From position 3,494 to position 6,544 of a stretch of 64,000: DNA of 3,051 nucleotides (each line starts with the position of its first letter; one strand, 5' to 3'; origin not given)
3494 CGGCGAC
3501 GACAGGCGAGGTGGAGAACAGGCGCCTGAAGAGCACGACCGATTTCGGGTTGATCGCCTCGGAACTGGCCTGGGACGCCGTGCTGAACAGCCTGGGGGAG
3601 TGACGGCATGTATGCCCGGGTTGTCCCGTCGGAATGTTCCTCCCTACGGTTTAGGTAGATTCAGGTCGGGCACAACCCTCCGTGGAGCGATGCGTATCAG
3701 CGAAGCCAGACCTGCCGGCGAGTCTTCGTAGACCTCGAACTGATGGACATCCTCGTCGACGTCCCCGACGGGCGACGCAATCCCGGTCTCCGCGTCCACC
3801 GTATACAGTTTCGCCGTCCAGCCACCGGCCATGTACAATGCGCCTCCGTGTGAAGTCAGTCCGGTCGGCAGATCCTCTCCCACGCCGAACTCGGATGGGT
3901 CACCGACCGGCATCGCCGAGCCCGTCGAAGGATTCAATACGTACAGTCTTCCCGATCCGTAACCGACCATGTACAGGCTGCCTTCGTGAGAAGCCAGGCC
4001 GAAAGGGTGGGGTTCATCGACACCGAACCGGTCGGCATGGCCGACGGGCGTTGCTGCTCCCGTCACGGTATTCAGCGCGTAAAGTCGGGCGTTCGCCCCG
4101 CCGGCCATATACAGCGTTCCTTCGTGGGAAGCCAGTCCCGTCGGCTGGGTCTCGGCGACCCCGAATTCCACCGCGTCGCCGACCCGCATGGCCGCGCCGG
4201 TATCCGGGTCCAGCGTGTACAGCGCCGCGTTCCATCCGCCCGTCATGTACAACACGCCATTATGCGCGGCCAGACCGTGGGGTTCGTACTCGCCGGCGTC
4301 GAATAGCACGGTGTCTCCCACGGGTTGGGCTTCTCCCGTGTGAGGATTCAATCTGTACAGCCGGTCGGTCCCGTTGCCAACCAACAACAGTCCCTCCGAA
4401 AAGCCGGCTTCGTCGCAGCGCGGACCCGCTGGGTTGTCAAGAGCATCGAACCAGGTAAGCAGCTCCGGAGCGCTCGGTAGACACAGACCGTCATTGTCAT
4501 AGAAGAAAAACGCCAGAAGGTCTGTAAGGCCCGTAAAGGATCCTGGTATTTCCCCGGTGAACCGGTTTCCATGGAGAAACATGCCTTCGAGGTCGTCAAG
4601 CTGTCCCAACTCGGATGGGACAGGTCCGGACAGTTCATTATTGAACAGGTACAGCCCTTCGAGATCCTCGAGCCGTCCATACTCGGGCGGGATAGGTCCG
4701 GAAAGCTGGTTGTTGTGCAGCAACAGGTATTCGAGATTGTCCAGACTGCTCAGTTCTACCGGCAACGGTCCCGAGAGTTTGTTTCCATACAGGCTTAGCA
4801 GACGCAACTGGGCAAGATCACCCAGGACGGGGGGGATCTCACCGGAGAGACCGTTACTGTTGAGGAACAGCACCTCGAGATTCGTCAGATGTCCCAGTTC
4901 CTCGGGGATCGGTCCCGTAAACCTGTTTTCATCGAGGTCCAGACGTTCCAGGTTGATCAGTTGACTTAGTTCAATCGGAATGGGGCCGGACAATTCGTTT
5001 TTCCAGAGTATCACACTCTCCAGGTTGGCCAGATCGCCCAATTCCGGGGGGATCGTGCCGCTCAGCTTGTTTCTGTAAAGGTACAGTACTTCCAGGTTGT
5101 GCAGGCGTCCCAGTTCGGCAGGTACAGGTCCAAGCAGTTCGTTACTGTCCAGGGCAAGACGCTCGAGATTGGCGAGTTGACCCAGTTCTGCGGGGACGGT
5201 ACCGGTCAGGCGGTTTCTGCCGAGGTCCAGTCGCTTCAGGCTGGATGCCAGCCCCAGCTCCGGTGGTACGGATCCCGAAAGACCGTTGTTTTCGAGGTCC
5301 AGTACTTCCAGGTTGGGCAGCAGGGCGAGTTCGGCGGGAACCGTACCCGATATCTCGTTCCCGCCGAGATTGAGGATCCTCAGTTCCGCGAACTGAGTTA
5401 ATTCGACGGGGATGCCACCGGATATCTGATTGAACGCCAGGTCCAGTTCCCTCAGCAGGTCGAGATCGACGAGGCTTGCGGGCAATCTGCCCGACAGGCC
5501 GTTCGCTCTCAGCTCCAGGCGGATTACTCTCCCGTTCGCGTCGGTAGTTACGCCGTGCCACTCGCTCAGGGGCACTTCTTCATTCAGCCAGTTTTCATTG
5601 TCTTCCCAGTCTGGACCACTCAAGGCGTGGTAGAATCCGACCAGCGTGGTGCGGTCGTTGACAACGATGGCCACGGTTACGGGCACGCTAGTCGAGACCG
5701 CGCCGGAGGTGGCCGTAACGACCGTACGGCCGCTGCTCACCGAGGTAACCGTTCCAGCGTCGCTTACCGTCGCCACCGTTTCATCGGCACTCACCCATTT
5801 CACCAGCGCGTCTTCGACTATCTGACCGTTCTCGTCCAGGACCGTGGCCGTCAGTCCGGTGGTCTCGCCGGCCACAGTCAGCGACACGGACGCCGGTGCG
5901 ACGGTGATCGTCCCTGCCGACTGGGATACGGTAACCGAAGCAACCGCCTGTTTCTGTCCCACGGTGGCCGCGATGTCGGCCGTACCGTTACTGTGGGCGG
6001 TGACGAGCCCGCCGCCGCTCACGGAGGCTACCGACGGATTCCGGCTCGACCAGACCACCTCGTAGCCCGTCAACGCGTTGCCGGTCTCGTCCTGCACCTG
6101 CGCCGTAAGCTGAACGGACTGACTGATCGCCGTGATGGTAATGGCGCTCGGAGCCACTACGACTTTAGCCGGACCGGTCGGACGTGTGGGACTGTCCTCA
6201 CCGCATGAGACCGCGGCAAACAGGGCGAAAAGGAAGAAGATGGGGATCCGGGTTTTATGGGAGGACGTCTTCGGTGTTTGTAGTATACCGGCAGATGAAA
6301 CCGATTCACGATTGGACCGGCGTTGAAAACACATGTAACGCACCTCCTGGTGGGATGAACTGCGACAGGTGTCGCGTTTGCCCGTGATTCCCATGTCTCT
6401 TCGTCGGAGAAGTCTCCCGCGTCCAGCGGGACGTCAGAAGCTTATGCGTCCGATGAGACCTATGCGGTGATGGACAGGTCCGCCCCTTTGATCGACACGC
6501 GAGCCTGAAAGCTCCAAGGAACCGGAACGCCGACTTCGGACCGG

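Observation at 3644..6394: Lipoprotein combining Big_2 Ig domains, plant-specific-type LRRs and a five-blade-like repeat, co-oriented directly downstream of the Cache autotransporter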

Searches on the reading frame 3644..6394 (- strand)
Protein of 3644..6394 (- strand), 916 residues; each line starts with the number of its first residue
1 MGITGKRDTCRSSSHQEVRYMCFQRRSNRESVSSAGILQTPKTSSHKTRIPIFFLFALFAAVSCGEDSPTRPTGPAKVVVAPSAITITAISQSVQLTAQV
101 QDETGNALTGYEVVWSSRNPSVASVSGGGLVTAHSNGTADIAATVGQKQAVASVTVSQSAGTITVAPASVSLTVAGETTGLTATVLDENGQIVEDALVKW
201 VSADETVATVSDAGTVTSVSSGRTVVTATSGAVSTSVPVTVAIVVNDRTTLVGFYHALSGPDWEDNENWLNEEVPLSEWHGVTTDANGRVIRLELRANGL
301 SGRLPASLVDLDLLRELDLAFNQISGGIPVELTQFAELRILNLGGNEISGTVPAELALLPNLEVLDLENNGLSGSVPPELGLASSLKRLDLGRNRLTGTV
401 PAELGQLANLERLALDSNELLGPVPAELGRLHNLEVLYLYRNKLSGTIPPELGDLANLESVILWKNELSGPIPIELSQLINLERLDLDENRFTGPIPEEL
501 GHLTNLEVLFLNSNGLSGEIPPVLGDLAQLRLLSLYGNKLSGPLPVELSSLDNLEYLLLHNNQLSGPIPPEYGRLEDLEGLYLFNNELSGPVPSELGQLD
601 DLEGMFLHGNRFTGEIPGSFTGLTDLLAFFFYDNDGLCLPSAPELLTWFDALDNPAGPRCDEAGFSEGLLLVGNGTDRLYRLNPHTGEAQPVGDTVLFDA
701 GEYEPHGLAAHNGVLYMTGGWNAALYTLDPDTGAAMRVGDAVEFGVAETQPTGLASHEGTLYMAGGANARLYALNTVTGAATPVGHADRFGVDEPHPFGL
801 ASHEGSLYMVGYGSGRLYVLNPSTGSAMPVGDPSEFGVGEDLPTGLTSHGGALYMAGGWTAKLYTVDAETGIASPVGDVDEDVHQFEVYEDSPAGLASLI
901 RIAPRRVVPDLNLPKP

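Call 3: search_protein_families(library=pfam, proteins=[window:3644-6394:-], max_evalue=0.01)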
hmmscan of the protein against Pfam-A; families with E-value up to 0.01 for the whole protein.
window:3644-6394:- (916 aa): 13 families
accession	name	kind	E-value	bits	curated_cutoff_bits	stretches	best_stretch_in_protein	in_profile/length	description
PF00560.39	LRR_1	-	6.8e-41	129.9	20.6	0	481-503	1-23/23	Leucine Rich Repeat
PF12799.13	LRR_4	-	2.6e-29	101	27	6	338-372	3-36/44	Leucine Rich repeats (2 copies)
PF13855.12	LRR_8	-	1.1e-27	96.1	27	4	457-516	2-61/61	Leucine rich repeat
PF23598.1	LRR_14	-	2.7e-20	72.9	40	3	306-440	16-147/353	Leucine-rich repeat region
PF02368.24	Big_2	-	2.9e-19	69.2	22.8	2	85-156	11-79/79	Bacterial Ig-like domain (group 2)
PF14339.12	DUF4394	-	9e-09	35.4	29.6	0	758-787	37-65/230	Domain of unknown function (DUF4394)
PF22359.2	Big-like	-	7e-08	33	27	1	113-157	3-47/48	Bacterial Ig-like domain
PF13964.12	Kelch_6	-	9.8e-07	29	25.3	0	753-778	6-37/50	Kelch motif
PF02369.22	Big_1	-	2.2e-06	28.1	34.9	1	92-167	17-87/93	Bacterial Ig-like domain (group 1)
PF24758.1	LRR_At5g56370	-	0.00015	21.9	27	0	311-372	10-73/227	FBD-associated F-box protein At5g56370, LRR repeats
PF13516.12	LRR_6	-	0.0011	19.3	23.4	0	314-325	5-16/24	Leucine Rich repeat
PF13280.12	WYL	-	0.0047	17.3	21.8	0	796-814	34-52/70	WYL domain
PF01344.31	Kelch_1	-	0.007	16.3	20.1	0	705-723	4-22/46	Kelch motif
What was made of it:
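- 5666..6166 (-): Two tandem Big_2 Ig-like domains (stalk). Pfam Big_2 2.9e-19, 69.2 bits against a cut-off of 22.8, 2 stretches (call 3).
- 5528..5665 (-): LRR N-terminal cap (…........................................…), LRRNT_2-like pattern without the Cys pair. Pfam LRRNT_2 was not reported at E<0.01 (call 3).
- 4520..5527 (-): 14 consecutive 24-residue plant-specific-type LRR units. LRR_1 6.8e-41 (call 3).
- Checked: Pfam gives LRR_1 at 6.8e-41, LRR_8 at 1.1e-27 and Big_2 at 2.9e-19 (call 3). There are two Big_2 domains, not three (2 stretches in about 167 aa, call 3).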

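Call 4: search_protein_families(library=ncbifam, proteins=[window:3644-6394:-], max_evalue=0.01)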
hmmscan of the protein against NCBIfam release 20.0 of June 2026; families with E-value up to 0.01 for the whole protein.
window:3644-6394:- (916 aa): 5 families
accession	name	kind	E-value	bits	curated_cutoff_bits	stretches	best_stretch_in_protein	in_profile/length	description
NF041381.1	XopAC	subfamily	4.1e-32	111.5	450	4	289-419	67-194/451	XopAC/AvrAC family type III secretion system effector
NF041400.1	XopAE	equivalog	1.5e-28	100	600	3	302-463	33-192/478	type III secretion system effector XopAE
NF047464.1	FibnectbindLIC11051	equivalog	6.2e-25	87.7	1000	2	302-538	433-660/685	LIC_11051 family fibronectin-binding protein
NF033190.2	inl_like_NEAT_1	exception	4.7e-15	54.9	1275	2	292-492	267-450/754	NEAT domain-containing leucine-rich repeat protein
NF041351.1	XopL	equivalog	1.8e-13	50.1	500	2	292-487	78-254/497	type III secretion system leucine-rich repeat domain-containing effector XopL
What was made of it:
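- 3647..3694 (-): 16-residue C-terminal tail (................). No T9SS or other sorting-domain hit (calls 3, 4).
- On T9SS cargo: No such hit in Pfam or NCBIfam at E<0.01 (calls 3, 4).
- The closest named NCBIfam models are Xanthomonas type III effectors XopAC, XopAE and XopL, all far below their cut-offs (call 4). No T3SS/T4SS signal or T9SS C-terminal domain was found (calls 3, 4).
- Tried and rejected: T9SS, PEP-CTERM or other sorting tails: no hits (calls 3, 4).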

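Call 7: find_encoding_contigs(protein=window:3644-6334:-, flank=10000, max_places=6)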
Protein window:3644-6334:- (896 aa): 3 contigs read that carry it; 1 place shown.
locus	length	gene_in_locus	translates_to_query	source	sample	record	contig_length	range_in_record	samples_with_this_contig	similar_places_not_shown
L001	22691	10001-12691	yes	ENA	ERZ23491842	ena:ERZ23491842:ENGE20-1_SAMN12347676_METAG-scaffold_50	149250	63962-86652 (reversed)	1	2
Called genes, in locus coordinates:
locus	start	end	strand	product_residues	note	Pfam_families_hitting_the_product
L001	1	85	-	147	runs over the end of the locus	PF02580:Tyr_Deacylase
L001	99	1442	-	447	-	PF01554:MatE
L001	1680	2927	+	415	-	PF05221:AdoHcyase, PF02826:2-Hacid_dh_C, PF00670:AdoHcyase_NAD, PF07991:KARI_N (faint)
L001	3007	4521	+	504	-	PF00282:Pyridoxal_deC, PF00155:Aminotran_1_2 (weak), PF00266:Aminotran_5 (weak)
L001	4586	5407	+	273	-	PF05721:PhyH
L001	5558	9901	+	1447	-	PF08269:dCache_2 (weak), PF17200:sCache_2, PF08269:dCache_2, PF17200:sCache_2, PF08269:dCache_2, PF17200:sCache_2, PF03797:Autotransporter (weak)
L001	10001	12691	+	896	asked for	-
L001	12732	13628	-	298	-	PF03576:Peptidase_S58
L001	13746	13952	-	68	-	PF00313:CSD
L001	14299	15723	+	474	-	PF00266:Aminotran_5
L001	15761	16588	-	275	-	PF00106:adh_short, PF08659:KR, PF13460:NAD_binding_10 (weak), PF13561:adh_short_C2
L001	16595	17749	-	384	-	PF01408:GFO_IDH_MocA, PF02894:GFO_IDH_MocA_C, PF22725:GFO_IDH_MocA_C3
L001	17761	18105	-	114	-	PF06155:GBBH-like_N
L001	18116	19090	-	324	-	-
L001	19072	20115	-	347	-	PF01408:GFO_IDH_MocA, PF02894:GFO_IDH_MocA_C, PF22725:GFO_IDH_MocA_C3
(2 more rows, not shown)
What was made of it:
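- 3644..6334 (-): Gene for the 896-aa lipoprotein (true start ATG at 6334; stop at 3644-3646). Gene caller start and exact match on ENA contig ERZ23491842 scaffold_50 (call 7).
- Checked: The true start is the ATG at 6334 (M21), giving 896 aa. The metagenome gene caller used it (call 7).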
